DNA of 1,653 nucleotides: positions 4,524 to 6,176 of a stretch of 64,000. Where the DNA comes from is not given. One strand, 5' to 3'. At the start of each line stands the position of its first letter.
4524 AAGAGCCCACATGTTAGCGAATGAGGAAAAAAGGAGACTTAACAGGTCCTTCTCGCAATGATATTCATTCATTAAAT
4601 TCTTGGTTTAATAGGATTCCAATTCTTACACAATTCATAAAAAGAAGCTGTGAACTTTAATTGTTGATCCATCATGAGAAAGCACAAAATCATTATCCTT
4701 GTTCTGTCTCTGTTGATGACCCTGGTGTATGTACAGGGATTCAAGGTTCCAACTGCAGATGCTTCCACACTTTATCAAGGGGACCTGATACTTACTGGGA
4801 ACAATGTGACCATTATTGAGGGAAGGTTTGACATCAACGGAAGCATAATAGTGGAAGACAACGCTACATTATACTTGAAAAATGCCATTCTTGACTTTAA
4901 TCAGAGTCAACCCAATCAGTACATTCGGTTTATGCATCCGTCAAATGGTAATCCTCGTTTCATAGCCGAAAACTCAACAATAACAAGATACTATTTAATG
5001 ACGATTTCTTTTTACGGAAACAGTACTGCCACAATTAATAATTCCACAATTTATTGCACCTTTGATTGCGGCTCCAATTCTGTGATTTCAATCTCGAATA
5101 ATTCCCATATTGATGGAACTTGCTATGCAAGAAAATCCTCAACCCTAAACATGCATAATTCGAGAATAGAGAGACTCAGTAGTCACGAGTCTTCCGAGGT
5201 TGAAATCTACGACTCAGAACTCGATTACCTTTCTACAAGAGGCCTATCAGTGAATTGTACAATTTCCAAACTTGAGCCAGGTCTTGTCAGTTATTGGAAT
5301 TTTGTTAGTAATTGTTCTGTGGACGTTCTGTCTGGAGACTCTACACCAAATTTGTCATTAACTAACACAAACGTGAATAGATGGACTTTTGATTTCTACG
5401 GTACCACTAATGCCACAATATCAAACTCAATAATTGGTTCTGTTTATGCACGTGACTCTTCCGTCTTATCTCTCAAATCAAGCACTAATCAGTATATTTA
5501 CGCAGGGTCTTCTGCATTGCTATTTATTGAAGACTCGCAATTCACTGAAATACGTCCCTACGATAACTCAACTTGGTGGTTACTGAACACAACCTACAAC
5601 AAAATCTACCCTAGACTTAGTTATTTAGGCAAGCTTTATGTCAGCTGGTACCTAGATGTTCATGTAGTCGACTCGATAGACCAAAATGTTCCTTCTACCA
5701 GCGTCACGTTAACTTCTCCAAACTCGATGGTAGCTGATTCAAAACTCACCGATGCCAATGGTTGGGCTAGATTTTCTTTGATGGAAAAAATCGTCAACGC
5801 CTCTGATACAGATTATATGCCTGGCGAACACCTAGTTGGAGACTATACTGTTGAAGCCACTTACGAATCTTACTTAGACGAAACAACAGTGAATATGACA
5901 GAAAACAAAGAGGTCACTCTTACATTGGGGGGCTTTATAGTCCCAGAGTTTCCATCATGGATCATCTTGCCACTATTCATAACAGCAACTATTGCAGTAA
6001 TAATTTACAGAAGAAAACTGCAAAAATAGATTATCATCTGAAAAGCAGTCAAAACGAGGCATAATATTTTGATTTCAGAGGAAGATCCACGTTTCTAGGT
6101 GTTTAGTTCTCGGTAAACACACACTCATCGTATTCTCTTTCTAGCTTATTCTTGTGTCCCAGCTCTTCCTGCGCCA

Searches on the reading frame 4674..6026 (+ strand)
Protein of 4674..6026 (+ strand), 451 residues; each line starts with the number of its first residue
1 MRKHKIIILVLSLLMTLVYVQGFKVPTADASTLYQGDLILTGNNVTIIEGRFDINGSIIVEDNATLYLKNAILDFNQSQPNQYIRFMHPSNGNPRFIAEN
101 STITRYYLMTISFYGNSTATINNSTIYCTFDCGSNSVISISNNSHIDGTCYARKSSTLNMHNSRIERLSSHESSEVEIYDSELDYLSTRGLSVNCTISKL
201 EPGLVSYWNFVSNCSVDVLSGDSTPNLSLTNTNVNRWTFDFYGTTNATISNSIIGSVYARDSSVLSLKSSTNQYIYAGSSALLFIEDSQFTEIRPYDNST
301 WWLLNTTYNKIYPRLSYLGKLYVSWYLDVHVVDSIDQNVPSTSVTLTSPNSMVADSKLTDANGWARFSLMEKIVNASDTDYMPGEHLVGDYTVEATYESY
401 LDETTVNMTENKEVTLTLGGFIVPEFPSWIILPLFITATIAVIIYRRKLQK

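Call 5: search_protein_families(library=pfam, proteins=[window:4674-6026:+], max_evalue=0.01)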
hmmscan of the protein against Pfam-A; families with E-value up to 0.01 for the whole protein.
window:4674-6026:+ (451 aa): 3 families
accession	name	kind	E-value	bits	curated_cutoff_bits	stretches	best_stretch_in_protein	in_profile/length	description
PF13620.12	CarboxypepD_reg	-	0.00015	22.5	32.3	0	330-369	5-44/82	Carboxypeptidase regulatory-like domain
PF02369.22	Big_1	-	0.0018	18.8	34.9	1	327-370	21-67/93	Bacterial Ig-like domain (group 1)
PF25815.1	CTHRC1_C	-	0.0023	18.6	27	0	75-153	28-103/137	CTHRC1, C-terminal domain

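Call 6: search_protein_families(library=ncbifam, proteins=[window:4674-6026:+], max_evalue=1)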
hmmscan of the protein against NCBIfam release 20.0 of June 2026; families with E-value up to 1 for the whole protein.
window:4674-6026:+ (451 aa): 0 families

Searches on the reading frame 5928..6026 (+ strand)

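Call 33: search_protein_families(library=ncbifam, proteins=[window:5928-6026:+], max_evalue=10)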
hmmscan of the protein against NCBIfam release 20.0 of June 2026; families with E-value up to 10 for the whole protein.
seq(33 aa): 3 families
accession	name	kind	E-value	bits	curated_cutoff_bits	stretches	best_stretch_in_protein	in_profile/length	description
NF033507.3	Loki-CTERM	subfamily_domain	0.00092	19.4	19.9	1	8-30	4-25/27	Loki-CTERM sorting domain-containing protein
NF045529.2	Heimdall-CTERM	domain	0.0016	18.7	24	1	11-30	5-24/26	Heimdall-CTERM domain-containing surface protein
TIGR03024.1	arch_PEF_CTERM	domain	0.55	10.5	23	1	5-30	1-25/25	PEF-CTERM sorting domain-containing protein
